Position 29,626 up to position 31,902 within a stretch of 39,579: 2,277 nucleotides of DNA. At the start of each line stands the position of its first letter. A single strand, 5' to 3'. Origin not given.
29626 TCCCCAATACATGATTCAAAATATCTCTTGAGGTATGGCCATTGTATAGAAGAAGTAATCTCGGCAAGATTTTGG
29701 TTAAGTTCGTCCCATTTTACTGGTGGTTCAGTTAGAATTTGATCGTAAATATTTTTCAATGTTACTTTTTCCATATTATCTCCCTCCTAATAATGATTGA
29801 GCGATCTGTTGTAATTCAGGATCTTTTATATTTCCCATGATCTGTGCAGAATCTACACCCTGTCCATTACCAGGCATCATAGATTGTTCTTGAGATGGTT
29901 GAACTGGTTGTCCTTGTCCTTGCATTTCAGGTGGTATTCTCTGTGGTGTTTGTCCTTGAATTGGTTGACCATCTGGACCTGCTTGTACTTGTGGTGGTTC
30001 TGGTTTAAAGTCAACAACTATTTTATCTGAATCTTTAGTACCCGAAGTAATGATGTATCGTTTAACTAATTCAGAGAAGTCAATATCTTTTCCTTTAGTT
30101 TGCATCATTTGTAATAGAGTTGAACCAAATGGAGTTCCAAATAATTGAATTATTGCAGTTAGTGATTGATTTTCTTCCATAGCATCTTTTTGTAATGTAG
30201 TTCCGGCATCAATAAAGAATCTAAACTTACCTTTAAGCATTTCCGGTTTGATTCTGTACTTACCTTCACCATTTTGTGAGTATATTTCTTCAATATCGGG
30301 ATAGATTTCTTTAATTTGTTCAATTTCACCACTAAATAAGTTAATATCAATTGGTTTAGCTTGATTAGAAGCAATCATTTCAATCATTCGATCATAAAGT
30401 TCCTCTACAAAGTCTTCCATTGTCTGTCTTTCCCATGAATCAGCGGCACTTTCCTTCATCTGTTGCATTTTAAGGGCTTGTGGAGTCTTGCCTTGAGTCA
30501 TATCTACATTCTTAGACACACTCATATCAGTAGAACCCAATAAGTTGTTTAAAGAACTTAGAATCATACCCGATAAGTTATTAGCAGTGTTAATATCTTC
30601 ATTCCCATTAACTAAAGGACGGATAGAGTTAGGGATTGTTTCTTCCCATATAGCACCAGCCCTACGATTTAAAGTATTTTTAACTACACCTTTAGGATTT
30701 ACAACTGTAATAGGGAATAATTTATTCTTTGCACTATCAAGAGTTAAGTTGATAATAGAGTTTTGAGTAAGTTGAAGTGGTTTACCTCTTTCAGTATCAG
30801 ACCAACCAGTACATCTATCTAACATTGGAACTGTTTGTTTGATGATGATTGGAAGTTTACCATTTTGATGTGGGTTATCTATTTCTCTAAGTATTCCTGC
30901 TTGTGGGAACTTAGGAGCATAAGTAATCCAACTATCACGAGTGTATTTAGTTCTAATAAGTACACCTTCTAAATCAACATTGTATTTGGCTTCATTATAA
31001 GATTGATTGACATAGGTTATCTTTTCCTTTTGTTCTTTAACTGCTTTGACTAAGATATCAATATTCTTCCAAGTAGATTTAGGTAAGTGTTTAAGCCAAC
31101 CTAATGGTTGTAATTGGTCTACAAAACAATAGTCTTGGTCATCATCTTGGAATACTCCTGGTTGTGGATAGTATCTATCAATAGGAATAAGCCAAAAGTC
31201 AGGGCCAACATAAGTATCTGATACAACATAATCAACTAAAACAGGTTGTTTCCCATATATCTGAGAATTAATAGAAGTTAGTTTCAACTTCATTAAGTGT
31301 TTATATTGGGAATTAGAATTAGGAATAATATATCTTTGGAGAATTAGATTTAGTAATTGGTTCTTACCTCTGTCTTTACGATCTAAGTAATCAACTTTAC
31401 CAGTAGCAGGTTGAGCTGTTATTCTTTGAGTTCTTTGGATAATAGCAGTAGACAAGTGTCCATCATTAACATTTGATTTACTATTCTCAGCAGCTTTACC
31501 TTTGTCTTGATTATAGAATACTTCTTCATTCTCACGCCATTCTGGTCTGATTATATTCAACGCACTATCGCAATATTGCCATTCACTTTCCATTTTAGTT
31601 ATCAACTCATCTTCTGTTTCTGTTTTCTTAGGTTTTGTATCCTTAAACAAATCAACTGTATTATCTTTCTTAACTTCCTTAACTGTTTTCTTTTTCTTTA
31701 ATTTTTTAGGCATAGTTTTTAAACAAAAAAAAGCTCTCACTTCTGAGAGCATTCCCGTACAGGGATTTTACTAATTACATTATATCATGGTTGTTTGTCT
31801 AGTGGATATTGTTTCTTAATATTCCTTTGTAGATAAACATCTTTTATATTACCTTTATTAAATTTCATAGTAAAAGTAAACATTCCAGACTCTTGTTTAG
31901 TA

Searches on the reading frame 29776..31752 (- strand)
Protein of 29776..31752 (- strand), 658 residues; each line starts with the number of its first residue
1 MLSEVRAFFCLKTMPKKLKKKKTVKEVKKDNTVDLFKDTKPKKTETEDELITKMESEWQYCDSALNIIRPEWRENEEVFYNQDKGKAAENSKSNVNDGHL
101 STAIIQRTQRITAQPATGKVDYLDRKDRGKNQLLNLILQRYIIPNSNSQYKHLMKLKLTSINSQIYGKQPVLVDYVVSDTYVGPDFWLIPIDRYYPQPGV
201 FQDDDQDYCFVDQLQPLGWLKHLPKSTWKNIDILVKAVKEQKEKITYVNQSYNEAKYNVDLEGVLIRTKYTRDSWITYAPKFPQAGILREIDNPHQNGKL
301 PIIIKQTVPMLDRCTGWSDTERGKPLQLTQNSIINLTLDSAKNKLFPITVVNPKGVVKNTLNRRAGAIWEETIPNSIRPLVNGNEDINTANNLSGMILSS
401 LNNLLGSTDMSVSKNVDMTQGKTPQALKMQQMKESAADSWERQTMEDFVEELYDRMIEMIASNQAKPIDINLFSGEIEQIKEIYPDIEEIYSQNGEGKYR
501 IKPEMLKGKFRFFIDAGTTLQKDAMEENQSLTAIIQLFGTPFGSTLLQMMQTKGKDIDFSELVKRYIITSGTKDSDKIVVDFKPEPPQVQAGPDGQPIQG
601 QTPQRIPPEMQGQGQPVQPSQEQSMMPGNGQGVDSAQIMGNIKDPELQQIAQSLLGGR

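Call 14: search_protein_families(library=phrogs, proteins=[window:29776-31752:-], max_evalue=0.001)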
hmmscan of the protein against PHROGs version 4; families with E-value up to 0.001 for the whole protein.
window:29776-31752:- (658 aa): 0 families

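Call 18: find_related_loci(query=window:29776-31713:-, collection=viral_contigs, flank=10000)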
Query window:29776-31713:- (645 aa) in viral_contigs; peptide patterns used: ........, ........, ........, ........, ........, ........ (x = any residue, [..] = any of these).
20 stretches matched a pattern; 7 encode a relative of the query (tblastn E <= 1e-3); 7 distinct loci.
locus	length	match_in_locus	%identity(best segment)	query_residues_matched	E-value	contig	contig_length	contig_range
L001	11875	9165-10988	72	24-645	0e+0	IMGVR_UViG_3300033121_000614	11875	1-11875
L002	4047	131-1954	72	24-645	0e+0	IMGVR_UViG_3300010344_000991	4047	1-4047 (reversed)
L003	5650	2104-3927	72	24-645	0e+0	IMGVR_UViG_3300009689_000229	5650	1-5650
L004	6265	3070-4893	72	24-645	0e+0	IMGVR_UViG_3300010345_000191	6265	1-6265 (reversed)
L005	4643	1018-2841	71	24-645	0e+0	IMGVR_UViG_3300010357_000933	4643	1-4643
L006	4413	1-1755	72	44-645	0e+0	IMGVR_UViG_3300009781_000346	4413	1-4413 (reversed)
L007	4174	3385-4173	79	26-289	8e-137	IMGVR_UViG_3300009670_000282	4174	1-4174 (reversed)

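Call 29: find_homologous_proteins(query=window:29776-31713:-, max_evalue=1e-10)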
Query window:29776-31713:- (645 aa): 66 proteins with E <= 1e-10 among 7009 candidates.
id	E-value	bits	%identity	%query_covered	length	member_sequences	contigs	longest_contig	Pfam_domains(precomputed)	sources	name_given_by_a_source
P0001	0.0e+0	1302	91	99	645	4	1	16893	-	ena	-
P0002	0.0e+0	1031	72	96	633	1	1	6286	-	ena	-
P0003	7.7e-296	1001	72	96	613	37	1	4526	PF23899.2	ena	-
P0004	4.3e-292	988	72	96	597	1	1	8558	-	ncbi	-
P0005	1.0e-246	838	62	96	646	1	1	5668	PF23899.2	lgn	-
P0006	4.4e-245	833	60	96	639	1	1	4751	-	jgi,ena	-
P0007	1.6e-244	831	60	97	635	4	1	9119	-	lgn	-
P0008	2.1e-241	821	60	95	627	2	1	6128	PF23899.2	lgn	-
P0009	4.0e-234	797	61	96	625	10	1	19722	PF23899.2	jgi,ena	-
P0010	6.7e-232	789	56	100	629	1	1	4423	PF23899.2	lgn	-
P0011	1.5e-193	663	53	91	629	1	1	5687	-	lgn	-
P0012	3.1e-193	662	53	91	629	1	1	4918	-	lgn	-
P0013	4.0e-192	658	52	96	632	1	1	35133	-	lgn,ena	-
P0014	2.6e-188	645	50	95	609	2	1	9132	PF23899.2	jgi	-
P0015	1.7e-186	639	48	94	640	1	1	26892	-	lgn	-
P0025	2.8e-146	507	42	92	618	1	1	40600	PF23899.2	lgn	-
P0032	3.1e-120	421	39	87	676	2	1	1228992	-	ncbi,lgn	-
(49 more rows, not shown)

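Call 30: find_encoding_contigs(protein=P0001, flank=10000, max_places=2)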
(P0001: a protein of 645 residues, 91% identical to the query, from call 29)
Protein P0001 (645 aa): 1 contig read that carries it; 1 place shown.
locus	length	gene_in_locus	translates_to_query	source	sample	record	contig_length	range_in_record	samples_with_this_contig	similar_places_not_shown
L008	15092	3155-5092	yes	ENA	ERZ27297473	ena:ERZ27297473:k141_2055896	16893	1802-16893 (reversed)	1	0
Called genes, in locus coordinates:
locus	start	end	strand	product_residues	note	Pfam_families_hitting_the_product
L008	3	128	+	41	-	?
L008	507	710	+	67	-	-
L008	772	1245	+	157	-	PF03592:Terminase_2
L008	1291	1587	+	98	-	-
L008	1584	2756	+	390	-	PF04466:Terminase_3, PF17288:Terminase_3C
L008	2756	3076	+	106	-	-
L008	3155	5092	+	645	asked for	-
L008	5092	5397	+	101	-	-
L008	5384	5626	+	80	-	-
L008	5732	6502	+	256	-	-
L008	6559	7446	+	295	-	PF17236:SU10_MCP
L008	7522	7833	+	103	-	-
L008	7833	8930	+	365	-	PF13692:Glyco_trans_1_4 (faint), PF00534:Glycos_transf_1 (faint), PF13524:Glyco_trans_1_2 (weak)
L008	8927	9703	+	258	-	PF01073:3Beta_HSD (faint), PF01370:Epimerase, PF07993:NAD_binding_4 (faint), PF16363:GDP_Man_Dehyd (faint)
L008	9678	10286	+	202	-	PF00456:Transketolase_N (weak)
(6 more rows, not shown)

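Call 31: find_encoding_contigs(protein=P0013, flank=10000, max_places=2)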
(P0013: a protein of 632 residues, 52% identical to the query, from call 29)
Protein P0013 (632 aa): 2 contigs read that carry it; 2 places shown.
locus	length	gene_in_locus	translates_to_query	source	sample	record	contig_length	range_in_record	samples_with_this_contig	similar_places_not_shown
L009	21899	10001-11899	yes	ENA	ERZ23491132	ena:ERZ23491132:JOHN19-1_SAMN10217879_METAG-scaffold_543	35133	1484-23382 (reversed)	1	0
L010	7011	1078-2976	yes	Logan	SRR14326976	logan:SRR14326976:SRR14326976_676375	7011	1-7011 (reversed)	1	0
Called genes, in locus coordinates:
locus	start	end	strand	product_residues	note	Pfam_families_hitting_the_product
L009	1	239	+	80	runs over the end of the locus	-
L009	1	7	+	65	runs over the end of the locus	-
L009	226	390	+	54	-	-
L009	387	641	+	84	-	-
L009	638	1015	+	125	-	-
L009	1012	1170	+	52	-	-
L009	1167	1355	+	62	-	-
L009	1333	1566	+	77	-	-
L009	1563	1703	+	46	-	-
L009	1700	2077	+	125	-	-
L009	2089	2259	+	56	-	-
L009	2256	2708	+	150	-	PF09643:YopX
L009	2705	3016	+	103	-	-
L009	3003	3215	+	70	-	-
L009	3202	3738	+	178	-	PF01464:SLT, PF18896:SLT_3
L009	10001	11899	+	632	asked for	-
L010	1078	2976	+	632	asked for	-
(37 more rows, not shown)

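Call 32: find_encoding_contigs(protein=P0032, flank=10000, max_places=2)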
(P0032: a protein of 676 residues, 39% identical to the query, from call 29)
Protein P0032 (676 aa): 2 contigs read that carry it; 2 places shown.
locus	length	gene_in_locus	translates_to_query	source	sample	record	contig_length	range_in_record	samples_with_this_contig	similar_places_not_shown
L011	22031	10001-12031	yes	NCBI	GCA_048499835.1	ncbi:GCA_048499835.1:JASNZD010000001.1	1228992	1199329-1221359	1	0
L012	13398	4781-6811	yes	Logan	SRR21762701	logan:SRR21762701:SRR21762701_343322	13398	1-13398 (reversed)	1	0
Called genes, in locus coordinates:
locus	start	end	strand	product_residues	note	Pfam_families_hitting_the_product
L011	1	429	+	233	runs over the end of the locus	-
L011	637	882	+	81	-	-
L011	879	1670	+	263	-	PF04492:Phage_rep_O, PF12802:MarR_2 (faint)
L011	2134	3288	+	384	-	PF01139:RtcB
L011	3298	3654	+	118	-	-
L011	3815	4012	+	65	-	-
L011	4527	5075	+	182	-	-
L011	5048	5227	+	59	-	-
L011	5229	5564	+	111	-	PF11750:DUF3307 (faint)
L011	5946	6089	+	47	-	-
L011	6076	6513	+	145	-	-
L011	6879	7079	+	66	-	-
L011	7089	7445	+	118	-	-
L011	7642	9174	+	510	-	-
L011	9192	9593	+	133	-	-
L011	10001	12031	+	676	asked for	-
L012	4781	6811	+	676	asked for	-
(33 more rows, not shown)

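Call 47: find_encoding_contigs(protein=P0009, flank=10000, max_places=1)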
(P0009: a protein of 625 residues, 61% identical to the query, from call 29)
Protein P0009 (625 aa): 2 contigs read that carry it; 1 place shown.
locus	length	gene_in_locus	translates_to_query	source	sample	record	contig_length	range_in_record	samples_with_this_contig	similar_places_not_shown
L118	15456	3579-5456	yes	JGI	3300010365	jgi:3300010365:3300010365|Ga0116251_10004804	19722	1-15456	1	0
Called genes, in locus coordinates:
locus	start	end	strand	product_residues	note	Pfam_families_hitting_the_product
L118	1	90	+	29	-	?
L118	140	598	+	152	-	-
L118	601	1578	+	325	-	-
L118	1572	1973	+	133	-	PF18932:DUF5681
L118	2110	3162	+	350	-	PF03237:Terminase_6N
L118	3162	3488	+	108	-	-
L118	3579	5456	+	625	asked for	PF23899:SU10_portal (faint)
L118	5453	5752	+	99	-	-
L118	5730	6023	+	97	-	-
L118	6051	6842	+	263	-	-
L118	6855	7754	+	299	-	PF17236:SU10_MCP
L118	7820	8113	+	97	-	-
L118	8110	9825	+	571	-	PF00534:Glycos_transf_1 (weak), PF13692:Glyco_trans_1_4, PF13524:Glyco_trans_1_2 (weak), PF08241:Methyltransf_11, PF13649:Methyltransf_25 (weak)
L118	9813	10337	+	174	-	-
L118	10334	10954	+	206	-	PF04765:TOD1_MUCI70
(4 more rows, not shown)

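Call 48: find_encoding_contigs(protein=P0015, flank=10000, max_places=1)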
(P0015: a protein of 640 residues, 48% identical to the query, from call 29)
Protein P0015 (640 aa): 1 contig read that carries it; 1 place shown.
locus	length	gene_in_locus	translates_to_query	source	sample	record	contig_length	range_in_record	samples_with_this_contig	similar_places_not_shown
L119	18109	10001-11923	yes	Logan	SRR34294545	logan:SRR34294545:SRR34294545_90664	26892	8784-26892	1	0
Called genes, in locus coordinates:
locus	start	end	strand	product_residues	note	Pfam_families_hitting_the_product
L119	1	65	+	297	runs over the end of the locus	PF08401:ArdcN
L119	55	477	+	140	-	-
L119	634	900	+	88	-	-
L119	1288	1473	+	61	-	-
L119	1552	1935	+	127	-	-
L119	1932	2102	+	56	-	-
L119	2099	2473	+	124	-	PF09643:YopX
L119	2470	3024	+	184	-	PF18896:SLT_3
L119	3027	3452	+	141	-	PF13392:HNH_3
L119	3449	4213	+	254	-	PF12705:PDDEXK_1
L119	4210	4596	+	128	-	-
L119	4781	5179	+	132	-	-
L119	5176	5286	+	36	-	-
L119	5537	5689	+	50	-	-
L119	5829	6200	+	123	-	-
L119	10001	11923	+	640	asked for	-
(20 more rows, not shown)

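Call 49: find_encoding_contigs(protein=P0025, flank=10000, max_places=1)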
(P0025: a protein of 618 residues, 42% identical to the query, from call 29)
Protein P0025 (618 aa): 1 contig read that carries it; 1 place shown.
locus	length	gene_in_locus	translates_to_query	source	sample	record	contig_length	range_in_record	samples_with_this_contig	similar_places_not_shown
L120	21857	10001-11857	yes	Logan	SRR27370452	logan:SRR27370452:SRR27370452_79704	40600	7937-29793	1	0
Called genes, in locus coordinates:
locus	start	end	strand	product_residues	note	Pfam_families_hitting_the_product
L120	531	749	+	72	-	-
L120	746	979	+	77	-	-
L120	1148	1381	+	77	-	PF09643:YopX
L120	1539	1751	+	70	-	PF12728:HTH_17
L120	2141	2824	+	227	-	PF12705:PDDEXK_1 (weak)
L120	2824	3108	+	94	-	-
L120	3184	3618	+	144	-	PF09643:YopX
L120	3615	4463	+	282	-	-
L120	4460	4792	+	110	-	PF08774:VRR_NUC (weak)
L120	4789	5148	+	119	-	-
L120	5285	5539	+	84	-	-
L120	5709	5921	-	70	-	PF13619:KTSC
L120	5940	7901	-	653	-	PF13175:AAA_15, PF02463:SMC_N (faint), PF11398:DUF2813 (weak), PF13304:AAA_21, PF13175:AAA_15, PF20469:OLD-like_TOPRIM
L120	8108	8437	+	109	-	PF16677:GP3_package (weak)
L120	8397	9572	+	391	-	PF04466:Terminase_3, PF17288:Terminase_3C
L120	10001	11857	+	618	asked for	PF23899:SU10_portal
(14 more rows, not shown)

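Call 53: find_related_loci(query=A2, collection=genome_contigs, flank=10000)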
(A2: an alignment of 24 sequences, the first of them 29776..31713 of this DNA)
Query A2 (645 aa) in genome_contigs; peptide patterns used: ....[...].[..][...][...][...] (x = any residue, [..] = any of these).
54 stretches matched a pattern; 18 encode a relative of the query (tblastn E <= 1e-3); 18 distinct loci.
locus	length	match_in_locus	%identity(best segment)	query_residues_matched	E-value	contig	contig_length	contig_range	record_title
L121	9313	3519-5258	38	59-642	3e-123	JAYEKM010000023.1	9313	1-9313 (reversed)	MAG: Patescibacteria group bacterium isolate MAG137 MAG137_23, whole genome shotgun sequence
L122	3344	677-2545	36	32-643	2e-120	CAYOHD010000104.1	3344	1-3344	MAG TPA_asm: uncultured Bdellovibrionales bacterium isolate SRP257259_co1_152 genome assembly, contig: NODE_55605_length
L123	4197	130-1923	37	35-630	2e-115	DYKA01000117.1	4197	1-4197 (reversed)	MAG TPA_asm: Vermiphilus sp. isolate SulCav_AS07-7_2_40_16 SulCav_AS07_7_18216_length_4197_cov_6_545630, whole genome sh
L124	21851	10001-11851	37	79-645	7e-110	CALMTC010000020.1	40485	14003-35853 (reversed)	MAG TPA_asm: uncultured bacterium isolate SRR2107213_bin.94_CONCOCT_v1.1_MAG genome assembly, contig: ERZ1756137.178, wh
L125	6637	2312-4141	37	79-645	5e-110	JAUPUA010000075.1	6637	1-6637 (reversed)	MAG: Patescibacteria group bacterium isolate erpe_2018_sw_6hr_WHONDRS-SW48-000087_B_bin.42 scaffold_182508, whole genome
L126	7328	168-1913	35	51-641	9e-96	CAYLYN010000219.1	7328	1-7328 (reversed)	MAG TPA_asm: uncultured Rikenellaceae bacterium isolate SRP304446_co1_106 genome assembly, contig: NODE_7217_length_7328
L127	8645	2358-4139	33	37-607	6e-89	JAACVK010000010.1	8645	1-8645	MAG: bacterium isolate CG_2015-01t_44_12 CG_2015-01t_curated_scaffold_4856, whole genome shotgun sequence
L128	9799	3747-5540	33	37-610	7e-89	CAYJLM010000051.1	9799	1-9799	MAG TPA_asm: uncultured Gammaproteobacteria bacterium isolate ERP124720_co1_154 genome assembly, contig: NODE_7989_lengt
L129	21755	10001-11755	34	44-602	3e-85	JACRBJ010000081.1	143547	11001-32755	MAG: Chloroflexi bacterium isolate NC_groundwater_1617_Pr3_B-0.1um_54_22 SR-2_scaffold_141_3408298, whole genome shotgun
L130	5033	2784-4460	30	31-569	4e-77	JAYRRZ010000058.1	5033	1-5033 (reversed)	MAG: Candidatus Gracilibacteria bacterium isolate XM1_ASGE3bin.41 k141_404566, whole genome shotgun sequence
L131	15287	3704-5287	32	41-551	6e-76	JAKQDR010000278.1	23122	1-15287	MAG: bacterium isolate USDE_maxbin.060 k141_968734, whole genome shotgun sequence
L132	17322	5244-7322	27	24-645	8e-74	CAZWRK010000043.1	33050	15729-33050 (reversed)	MAG TPA_asm: uncultured Aquaspirillum sp. isolate SRP135725_co1_538 genome assembly, contig: NODE_1432_length_33050_cov_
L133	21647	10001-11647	29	40-586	2e-65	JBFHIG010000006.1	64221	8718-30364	MAG: Candidatus Moraniibacteriota bacterium isolate Mix_sand07.2021.05.G.32 k141_2841784_length_64221_cov_14.9806, whole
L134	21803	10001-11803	33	38-621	8e-91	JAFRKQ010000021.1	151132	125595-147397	Bacterium isolate RGIG2556 Goat_Jejunum.Co__c793909, whole genome shotgun sequence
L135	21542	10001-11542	31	59-579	6e-60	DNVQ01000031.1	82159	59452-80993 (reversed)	MAG TPA_asm: Candidatus Moraniibacteriota bacterium isolate UBA12141 contig_183, whole genome shotgun sequence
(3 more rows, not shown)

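Call 63: find_related_loci(query=A2, collection=metagenome_contigs, flank=10000)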
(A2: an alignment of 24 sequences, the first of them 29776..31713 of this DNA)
Query A2 (645 aa) in metagenome_contigs; peptide patterns used: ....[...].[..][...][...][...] (x = any residue, [..] = any of these).
239 stretches matched a pattern; 200 encode a relative of the query (tblastn E <= 1e-3); the best 80 are kept; 80 distinct loci.
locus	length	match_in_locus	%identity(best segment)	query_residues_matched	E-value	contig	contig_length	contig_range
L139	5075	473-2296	72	24-645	0e+0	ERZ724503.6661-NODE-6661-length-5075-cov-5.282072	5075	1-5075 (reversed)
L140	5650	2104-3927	72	24-645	0e+0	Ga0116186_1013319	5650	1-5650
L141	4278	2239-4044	72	26-645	0e+0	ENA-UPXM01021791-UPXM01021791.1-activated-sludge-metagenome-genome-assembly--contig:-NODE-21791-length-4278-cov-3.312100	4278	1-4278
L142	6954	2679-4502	71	24-645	0e+0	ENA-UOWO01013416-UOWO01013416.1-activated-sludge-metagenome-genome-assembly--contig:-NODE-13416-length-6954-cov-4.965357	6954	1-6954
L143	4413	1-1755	72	44-645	0e+0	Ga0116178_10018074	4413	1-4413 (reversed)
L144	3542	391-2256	60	27-642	0e+0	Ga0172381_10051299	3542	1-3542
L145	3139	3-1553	63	79-611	0e+0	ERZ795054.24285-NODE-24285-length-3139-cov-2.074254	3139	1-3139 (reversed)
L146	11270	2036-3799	49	31-644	0e+0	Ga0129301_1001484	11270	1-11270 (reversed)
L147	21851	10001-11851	37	1-605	2e-114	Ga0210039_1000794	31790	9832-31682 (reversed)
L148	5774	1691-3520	37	79-645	1e-107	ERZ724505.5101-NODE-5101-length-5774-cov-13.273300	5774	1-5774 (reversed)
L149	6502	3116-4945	37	79-645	3e-107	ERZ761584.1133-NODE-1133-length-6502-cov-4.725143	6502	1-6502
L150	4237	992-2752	35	43-610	1e-105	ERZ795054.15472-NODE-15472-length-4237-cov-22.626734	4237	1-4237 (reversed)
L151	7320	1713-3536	33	22-620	6e-104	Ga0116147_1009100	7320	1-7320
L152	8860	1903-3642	35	28-594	4e-103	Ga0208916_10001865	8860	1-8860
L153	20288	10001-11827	33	22-627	5e-103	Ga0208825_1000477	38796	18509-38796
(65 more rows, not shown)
